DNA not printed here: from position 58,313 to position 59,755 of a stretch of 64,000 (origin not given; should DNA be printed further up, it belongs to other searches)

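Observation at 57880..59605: Two-gene unknown cassette (DUF4365-like + 380-aa orphan) at the edge of an AT-rich island, directly upstream of a type I R-M: candidate novel anti-phage defence system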

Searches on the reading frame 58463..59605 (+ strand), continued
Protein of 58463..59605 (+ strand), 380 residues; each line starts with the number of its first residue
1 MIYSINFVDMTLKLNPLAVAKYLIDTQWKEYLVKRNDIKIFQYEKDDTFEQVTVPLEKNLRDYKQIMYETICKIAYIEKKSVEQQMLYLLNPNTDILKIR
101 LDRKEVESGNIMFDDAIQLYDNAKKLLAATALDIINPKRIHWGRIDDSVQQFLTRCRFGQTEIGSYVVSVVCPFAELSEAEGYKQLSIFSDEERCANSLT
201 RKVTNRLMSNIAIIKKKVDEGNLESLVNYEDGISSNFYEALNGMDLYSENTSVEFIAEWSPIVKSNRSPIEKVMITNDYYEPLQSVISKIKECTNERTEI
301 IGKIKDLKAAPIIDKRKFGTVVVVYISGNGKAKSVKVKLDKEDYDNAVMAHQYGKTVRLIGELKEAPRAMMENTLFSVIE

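Call 47: search_protein_families(library=padloc, alignment_id=A4, max_evalue=1e-10)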
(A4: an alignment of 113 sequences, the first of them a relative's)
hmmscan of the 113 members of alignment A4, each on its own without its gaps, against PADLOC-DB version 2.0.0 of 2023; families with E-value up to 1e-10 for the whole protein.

A. member 1, L007:5928-9455:+ (1176 aa): 12 families
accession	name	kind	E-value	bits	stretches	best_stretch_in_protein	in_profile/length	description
PDLC02471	BrxC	-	0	1246.8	1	1-1175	1-1189/1190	BrxC-PglY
PDLC02479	BrxC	-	1.6e-222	740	1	1-1172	1-1169/1172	BrxC-PglY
PDLC02491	BrxC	-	6.4e-145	482.4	1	1-749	5-778/794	BrxC-PglY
PDLC02476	BrxC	-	2.6e-73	245.2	1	3-551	6-553/1180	BrxC-PglY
PDLC02484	BrxC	-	2e-65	219.4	1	3-826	5-857/1186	BrxC-PglY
PDLC02483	BrxC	-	1.1e-54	184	1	9-721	13-739/1212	BrxC-PglY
PDLC02489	BrxC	-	3.7e-48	162.4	1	16-557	19-558/1146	BrxC-PglY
PDLC02486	BrxC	-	3e-42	142.6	1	1-590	1-603/1207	BrxC-PglY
PDLC02493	BrxC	-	2.4e-35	120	1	3-559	4-550/1215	BrxC-PglY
PDLC02474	BrxC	-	2.5e-29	100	1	250-555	262-582/1223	BrxC-PglY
PDLC02492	BrxC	-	6.5e-22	76.3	1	848-1175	43-376/377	BrxC-PglY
PDLC02488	BrxC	-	1.7e-12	44.2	0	18-90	21-91/1240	BrxC-PglY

B. families by the number of members that match (of 113 scanned): 142 families (the first 25 are shown)
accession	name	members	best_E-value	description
PDLC02471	BrxC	2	0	BrxC-PglY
PDLC02479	BrxC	2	1.6e-222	BrxC-PglY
PDLC02491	BrxC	2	1.1e-147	BrxC-PglY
PDLC02466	BrxB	2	3.8e-81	BrxB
PDLC02476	BrxC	2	2.6e-73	BrxC-PglY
PDLC02484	BrxC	2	1.8e-66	BrxC-PglY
PDLC02483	BrxC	2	2.3e-55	BrxC-PglY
PDLC02463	BrxB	2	2.7e-53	BrxB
PDLC02344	AbiD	2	7.1e-53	AbiD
PDLC02489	BrxC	2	3.7e-48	BrxC-PglY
PDLC04134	mad2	2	5.4e-46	mads_2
PDLC02486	BrxC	2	7.9e-44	BrxC-PglY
PDLC02493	BrxC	2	2.4e-35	BrxC-PglY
PDLC02474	BrxC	2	1.3e-30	BrxC-PglY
PDLC02492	BrxC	2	6.5e-22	BrxC-PglY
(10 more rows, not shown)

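Call 53: search_dna_similar(query=window:58463-59602:+, collection=phages, mode=protein, max_rows=15)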
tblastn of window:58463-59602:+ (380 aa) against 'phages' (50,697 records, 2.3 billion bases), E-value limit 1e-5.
Records with a match: 2; places in all: 2; records where one place covers at least 80% of the query: 2.
Best place of each record, by identity: <60% 2.
By first word of the organism name: Mycobacterium 2.
By host as written in the record: Mycobacterium abscessus GD102 1; Mycobacterium abscessus GD54 1.
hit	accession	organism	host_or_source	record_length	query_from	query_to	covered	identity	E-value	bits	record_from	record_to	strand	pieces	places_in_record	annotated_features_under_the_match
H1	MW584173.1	Mycobacterium phage prophi102-2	Mycobacterium abscessus GD102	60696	8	363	94%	23.4%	9e-11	70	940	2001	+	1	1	2: hypothetical protein | 1: hypothetical protein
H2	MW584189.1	Mycobacterium phage prophiGD54-1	Mycobacterium abscessus GD54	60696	8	363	94%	23.4%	9e-11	70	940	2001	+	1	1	2: hypothetical protein | 1: hypothetical protein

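Call 54: search_dna_similar(query=window:58463-59602:+, collection=plasmids, mode=protein, max_rows=20)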
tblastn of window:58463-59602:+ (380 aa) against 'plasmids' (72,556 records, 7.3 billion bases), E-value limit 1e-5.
Records with a match: 11; places in all: 11; records where one place covers at least 80% of the query: 11.
Best place of each record, by identity: <60% 11.
By first word of the organism name: Caballeronia 2; Entomospira 2; Paenarthrobacter 2; Methylobacterium 2; Phaeobacter 1; Tistrella 1; Gluconobacter 1.
By predicted mobility (MOB-suite, as given by PLSDB): non-mobilizable 6; mobilizable 3; conjugative 2.
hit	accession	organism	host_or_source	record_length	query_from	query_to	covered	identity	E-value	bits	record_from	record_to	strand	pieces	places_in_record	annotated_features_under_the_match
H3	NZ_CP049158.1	Caballeronia sp. SBC1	whole organism,soil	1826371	5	379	99%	22.7%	4e-18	94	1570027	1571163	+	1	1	none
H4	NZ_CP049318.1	Caballeronia sp. SBC2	whole organism,soil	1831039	5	379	99%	22.7%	4e-18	94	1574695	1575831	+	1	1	none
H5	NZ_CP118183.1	Entomospira culicis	Culex pipiens,cell culture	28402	14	371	94%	23.4%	6e-17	90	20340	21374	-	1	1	hypothetical protein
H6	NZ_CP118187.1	Entomospira culicis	Culex pipiens,cell culture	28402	14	371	94%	23.4%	6e-17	90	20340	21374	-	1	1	hypothetical protein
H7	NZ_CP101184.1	Paenarthrobacter ureafaciens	mixed culture,soil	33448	7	352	91%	24.0%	7e-15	84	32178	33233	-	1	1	hypothetical protein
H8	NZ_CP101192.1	Paenarthrobacter ureafaciens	mixed culture,soil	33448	7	352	91%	24.0%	7e-15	84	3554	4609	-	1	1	hypothetical protein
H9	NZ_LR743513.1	Methylobacterium bullatum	-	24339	14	361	92%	23.7%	3e-24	112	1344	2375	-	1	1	hypothetical protein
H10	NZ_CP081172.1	Phaeobacter inhibens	-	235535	51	379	87%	24.6%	2e-18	95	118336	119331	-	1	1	hypothetical protein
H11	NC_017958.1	Tistrella mobilis KA081020-065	-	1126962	14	366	93%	22.1%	3e-9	66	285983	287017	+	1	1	record has no annotation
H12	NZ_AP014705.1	Methylobacterium aquaticum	-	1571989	21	368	92%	21.5%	5e-10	69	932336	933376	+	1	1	none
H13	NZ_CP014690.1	Gluconobacter albidus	water kefir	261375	51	370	84%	22.0%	2e-9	67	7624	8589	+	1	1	hypothetical protein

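Call 55: get_annotated_region(hit=H1, flank=4000)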
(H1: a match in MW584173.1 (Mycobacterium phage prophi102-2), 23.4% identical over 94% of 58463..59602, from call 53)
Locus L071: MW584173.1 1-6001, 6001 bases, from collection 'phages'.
description: Mycobacterium phage prophi102-2, complete genome.
organism: Mycobacterium phage prophi102-2 (NCBI taxid 2813210)
taxonomy: Viruses; Duplodnaviria; Heunggongvirae; Uroviricota; Caudoviricetes
host: Mycobacterium abscessus GD102; source: -; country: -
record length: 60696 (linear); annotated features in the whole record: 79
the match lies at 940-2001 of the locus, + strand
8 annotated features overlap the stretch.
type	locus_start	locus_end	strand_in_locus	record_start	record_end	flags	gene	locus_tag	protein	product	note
CDS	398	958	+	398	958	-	1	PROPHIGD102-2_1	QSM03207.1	hypothetical protein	-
CDS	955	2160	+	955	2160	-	2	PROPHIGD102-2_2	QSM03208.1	hypothetical protein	-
CDS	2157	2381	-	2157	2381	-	3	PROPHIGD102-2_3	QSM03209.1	hypothetical protein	-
CDS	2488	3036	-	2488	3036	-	4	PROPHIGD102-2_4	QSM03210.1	hypothetical protein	-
CDS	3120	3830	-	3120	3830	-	5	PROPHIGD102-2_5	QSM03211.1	hypothetical protein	-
CDS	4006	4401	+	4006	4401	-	6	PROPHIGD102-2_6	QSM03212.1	WXG motif protein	-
CDS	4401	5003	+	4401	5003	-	7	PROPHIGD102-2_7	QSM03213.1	hypothetical protein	-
CDS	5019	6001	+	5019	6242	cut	8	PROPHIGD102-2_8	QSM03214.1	WXG motif protein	-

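Call 56: get_annotated_region(hit=H9, flank=5000)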
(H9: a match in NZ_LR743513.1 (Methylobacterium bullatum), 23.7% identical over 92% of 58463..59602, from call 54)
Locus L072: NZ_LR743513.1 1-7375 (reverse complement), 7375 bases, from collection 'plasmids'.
description: Methylobacterium bullatum isolate mbul2 plasmid 4
organism: Methylobacterium bullatum (NCBI taxid 570505)
taxonomy: Bacteria; Pseudomonadota; Alphaproteobacteria; Hyphomicrobiales; Methylobacteriaceae; Methylobacterium; Methylobacterium bullatum
host: -; source: -; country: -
typing (MOB-suite, as given by PLSDB): non-mobilizable
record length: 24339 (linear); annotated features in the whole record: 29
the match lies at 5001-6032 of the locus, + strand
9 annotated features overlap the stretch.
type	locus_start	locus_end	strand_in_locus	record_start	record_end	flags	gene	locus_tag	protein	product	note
CDS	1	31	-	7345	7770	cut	-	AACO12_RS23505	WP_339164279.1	hypothetical protein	-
CDS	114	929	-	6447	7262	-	-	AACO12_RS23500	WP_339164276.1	hypothetical protein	-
CDS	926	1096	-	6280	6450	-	-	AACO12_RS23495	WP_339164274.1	hypothetical protein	-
CDS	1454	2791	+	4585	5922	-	-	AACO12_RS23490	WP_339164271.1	hypothetical protein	-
CDS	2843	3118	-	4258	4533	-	-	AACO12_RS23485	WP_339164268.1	hypothetical protein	-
CDS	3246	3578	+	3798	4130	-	-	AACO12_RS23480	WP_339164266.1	hypothetical protein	-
CDS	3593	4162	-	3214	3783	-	-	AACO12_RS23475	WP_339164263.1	recombinase family protein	GO:0006310 - DNA recombination [Evidence IEA]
CDS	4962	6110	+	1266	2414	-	-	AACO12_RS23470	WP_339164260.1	hypothetical protein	-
CDS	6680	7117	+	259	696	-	-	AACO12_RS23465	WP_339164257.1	hypothetical protein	-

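Call 59: search_solved_structures(query=A5, max_evalue=10, show_alignments=2)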
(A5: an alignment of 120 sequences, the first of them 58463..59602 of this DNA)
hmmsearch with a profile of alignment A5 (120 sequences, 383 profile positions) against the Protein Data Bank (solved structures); distinct sequences matched with E-value up to 10: 5.
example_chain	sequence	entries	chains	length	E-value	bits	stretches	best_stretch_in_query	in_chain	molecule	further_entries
1dvc_A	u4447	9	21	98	0.063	15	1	281-339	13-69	STEFIN A | Cystatin A | Cystatin-A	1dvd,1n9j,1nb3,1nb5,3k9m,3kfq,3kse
7saz_C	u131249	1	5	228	0.067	15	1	184-311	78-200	GldL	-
8gt7_B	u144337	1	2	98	0.088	14.6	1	281-338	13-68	Cystatin-A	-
1cyu_A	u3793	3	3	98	0.1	14.3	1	281-338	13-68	CYSTATIN A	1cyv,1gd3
1gd4_A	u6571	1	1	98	0.3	12.8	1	281-338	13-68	CYSTATIN A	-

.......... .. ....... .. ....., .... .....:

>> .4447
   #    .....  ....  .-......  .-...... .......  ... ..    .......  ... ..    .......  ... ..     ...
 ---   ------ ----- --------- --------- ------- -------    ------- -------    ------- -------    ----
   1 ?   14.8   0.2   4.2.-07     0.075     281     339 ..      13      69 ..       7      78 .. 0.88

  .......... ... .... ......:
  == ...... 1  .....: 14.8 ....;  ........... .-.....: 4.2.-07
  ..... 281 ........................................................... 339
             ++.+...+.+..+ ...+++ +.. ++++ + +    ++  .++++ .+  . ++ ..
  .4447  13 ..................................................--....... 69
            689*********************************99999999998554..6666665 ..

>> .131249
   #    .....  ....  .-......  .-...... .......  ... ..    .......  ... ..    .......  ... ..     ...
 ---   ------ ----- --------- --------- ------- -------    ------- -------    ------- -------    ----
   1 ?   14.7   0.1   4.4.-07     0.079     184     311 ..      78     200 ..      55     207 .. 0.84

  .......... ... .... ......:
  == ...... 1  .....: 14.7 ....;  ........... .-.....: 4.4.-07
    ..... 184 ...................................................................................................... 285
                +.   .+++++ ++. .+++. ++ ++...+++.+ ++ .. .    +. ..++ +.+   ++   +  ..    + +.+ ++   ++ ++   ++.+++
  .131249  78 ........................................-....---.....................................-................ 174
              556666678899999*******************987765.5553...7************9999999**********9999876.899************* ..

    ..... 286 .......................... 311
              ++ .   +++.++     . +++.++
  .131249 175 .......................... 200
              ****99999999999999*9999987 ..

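Call 60: search_protein_families(library=pfam, alignment_id=A5, max_evalue=0.01)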
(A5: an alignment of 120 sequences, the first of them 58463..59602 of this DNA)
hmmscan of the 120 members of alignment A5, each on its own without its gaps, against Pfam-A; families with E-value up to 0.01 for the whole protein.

A. member 1, window:58463-59602:+ (380 aa): 0 families

B. families by the number of members that match (of 120 scanned): 5 families
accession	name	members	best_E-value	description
PF01336.31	tRNA_anti-codon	2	5.5e-05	OB-fold nucleic acid binding domain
PF02609.21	Exonuc_VII_S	2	0.0057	Exonuclease VII small subunit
PF12869.13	tRNA_anti-like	1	0.00063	tRNA_anti-like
PF09385.16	HisK_N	1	0.003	Histidine kinase N terminal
PF11563.14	Protoglobin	1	0.0081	Protoglobin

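Call 64: fold_search(model_id=the predicted structure, library=pdb)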
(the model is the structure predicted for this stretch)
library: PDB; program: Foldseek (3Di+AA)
matches with E <= 10: 1062; with E <= 0.001: 0
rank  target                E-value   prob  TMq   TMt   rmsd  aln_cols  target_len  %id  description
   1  2hql_F                3.3e-03  1.00  0.16  0.48   4.8        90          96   11  Crystal structure of a small single-stranded DNA binding protein from Mycoplasma pneumoniae (released 2007-05-01)
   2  1sru_A                3.5e-03  1.00  0.17  0.52   5.0        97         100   11  Crystal structure of full length E. coli SSB protein (released 2004-08-03)
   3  1sru_D                3.7e-03  1.00  0.16  0.50   5.5        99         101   11  Crystal structure of full length E. coli SSB protein (released 2004-08-03)
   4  5odp_G                4.1e-03  1.00  0.14  0.39   6.8        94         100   13  Salinibacter ruber Single-Strand Binding protein D17K D71K mutant (released 2018-08-01)
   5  2hql_B                5.0e-03  1.00  0.16  0.49   4.2        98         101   10  Crystal structure of a small single-stranded DNA binding protein from Mycoplasma pneumoniae (released 2007-05-01)
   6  1sru_C                5.0e-03  1.00  0.15  0.47   6.4        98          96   11  Crystal structure of full length E. coli SSB protein (released 2004-08-03)
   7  4gs3                  5.9e-03  1.00  0.17  0.60   4.4        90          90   13  Dimeric structure of the N-terminal domain of PriB protein from Thermoanaerobacter tencongensis solved ab initio (released 2012-09-19)
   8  2hql_C                5.9e-03  1.00  0.15  0.46   5.3        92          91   13  Crystal structure of a small single-stranded DNA binding protein from Mycoplasma pneumoniae (released 2007-05-01)
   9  9mj5_B                6.2e-03  1.00  0.16  0.27   4.0        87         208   15  Catalytic domain of human DNA polymerase alpha in complex with DNA and RPA (released 2025-02-19)
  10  3k7u_C                6.2e-03  1.00  0.16  0.48   5.1        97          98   12  Structure of essential protein from Trypanosoma brucei (released 2010-11-17)
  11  7vum_B                6.9e-03  1.00  0.16  0.46   5.0        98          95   12  Crystal structure of SSB complexed with que (released 2022-03-09)
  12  5odp_A                7.7e-03  0.98  0.13  0.38   7.2       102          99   13  Salinibacter ruber Single-Strand Binding protein D17K D71K mutant (released 2018-08-01)
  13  1eyg_B                8.1e-03  1.00  0.18  0.56   5.2        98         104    9  Crystal structure of chymotryptic fragment of E. coli ssb bound to two 35-mer single strand DNAS (released 2000-08-01)
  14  3f2b_A                8.1e-03  1.00  0.16  0.07   4.1        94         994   14  DNA Polymerase PolC from Geobacillus kaustophilus complex with DNA, dGTP, Mg and Zn (released 2009-01-20)
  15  5yyu_D                8.1e-03  1.00  0.16  0.51   4.7        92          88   15  Crystal structure of Staphylococcus aureus single-stranded DNA-binding protein SsbB (released 2018-08-15)
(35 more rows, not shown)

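Call 69: list_cluster_members(proteins=[window:58463-59602:+, window:57957-58463:+])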
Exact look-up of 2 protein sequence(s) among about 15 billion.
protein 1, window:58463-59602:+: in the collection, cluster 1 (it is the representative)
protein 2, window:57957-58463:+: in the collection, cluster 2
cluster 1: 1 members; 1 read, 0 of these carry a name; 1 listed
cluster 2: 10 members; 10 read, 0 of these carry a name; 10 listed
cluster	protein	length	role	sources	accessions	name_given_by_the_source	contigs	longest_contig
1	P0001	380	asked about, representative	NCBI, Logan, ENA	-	-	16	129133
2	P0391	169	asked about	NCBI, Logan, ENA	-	-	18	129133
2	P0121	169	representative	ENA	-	-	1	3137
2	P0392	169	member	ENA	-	-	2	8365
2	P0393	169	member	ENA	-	-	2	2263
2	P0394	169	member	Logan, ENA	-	-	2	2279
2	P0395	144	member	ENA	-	-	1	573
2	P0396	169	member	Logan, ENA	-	-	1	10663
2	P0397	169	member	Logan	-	-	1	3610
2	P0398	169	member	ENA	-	-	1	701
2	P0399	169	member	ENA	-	-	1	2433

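Call 75: search_protein_families(library=pfam, proteins=[L001:17364-18137:+, L001:18456-18923:-, L071:398-955:+, L071:955-2157:+], max_evalue=0.1)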
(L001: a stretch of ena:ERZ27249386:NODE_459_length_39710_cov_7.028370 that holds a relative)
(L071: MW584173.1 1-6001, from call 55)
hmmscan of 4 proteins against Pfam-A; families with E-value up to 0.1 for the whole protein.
L001:17364-18137:+ (258 aa): 1 family
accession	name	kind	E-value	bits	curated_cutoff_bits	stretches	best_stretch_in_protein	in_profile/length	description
PF19244.4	Poly_A_pol_cat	-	0.0022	18.6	30.2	1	3-43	70-108/131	Poly(A) polymerase catalytic subunit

L001:18456-18923:- (156 aa): 25 families
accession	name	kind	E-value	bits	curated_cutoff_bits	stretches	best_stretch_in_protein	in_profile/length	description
PF13443.12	HTH_26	-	8.1e-12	45.7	22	1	6-63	1-59/63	Cro/C1-type HTH DNA-binding domain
PF01381.28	HTH_3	-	3.1e-10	40.3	23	1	7-58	1-52/55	Helix-turn-helix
PF12844.13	HTH_19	-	8e-07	29.3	30.2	1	4-59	1-56/64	Helix-turn-helix domain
PF02796.21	HTH_7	-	0.00015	22.3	23.8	1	9-33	16-39/45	Helix-turn-helix domain of resolvase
PF21716.3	dnstrm_HI1420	-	0.00027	21.2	27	1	14-59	44-87/90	Probable addiction module antidote protein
PF13412.12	HTH_24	-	0.00036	20.5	21.9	1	7-38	9-40/48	Winged helix-turn-helix DNA-binding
PF20317.4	HTH_60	-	0.00042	21.1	24.1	0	5-54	8-57/140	Helix-turn-helix domain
PF13518.12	HTH_28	-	0.0005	20.5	25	1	14-38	11-35/52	Helix-turn-helix domain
PF12840.13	HTH_20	-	0.00078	19.8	27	1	11-33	14-36/51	Helix-turn-helix domain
PF13384.12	HTH_23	-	0.002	18.3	24.6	1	10-38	13-40/50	Homeodomain-like domain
PF21476.4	PF0610-like_N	-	0.0032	18.1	33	1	9-37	8-36/50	PF0610-like, N-terminal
PF13693.12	HTH_35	-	0.0038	17.6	25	1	10-60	10-57/75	Winged helix-turn-helix DNA-binding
PF04218.19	CENP-B_N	-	0.0038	17.3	21.2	1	13-44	20-51/53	CENP-B N-terminal DNA-binding domain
PF01527.26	HTH_Tnp_1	-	0.0049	17.5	24.1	1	13-34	21-42/75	Transposase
PF13542.12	HTH_Tnp_ISL3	-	0.0066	16.3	27.4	1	15-38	26-49/51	Helix-turn-helix domain of transposase family ISL3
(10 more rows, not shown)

L071:398-955:+ (186 aa): 1 family
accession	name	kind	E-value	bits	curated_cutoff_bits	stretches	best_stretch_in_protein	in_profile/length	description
PF14280.11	DUF4365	-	3.4e-14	53.5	24.3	1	22-173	2-138/139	Domain of unknown function (DUF4365)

L071:955-2157:+ (401 aa): 1 family
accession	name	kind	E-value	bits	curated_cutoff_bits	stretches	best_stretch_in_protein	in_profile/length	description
PF05517.18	p25-alpha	-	0.086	13.5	22.6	0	75-113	37-74/153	p25-alpha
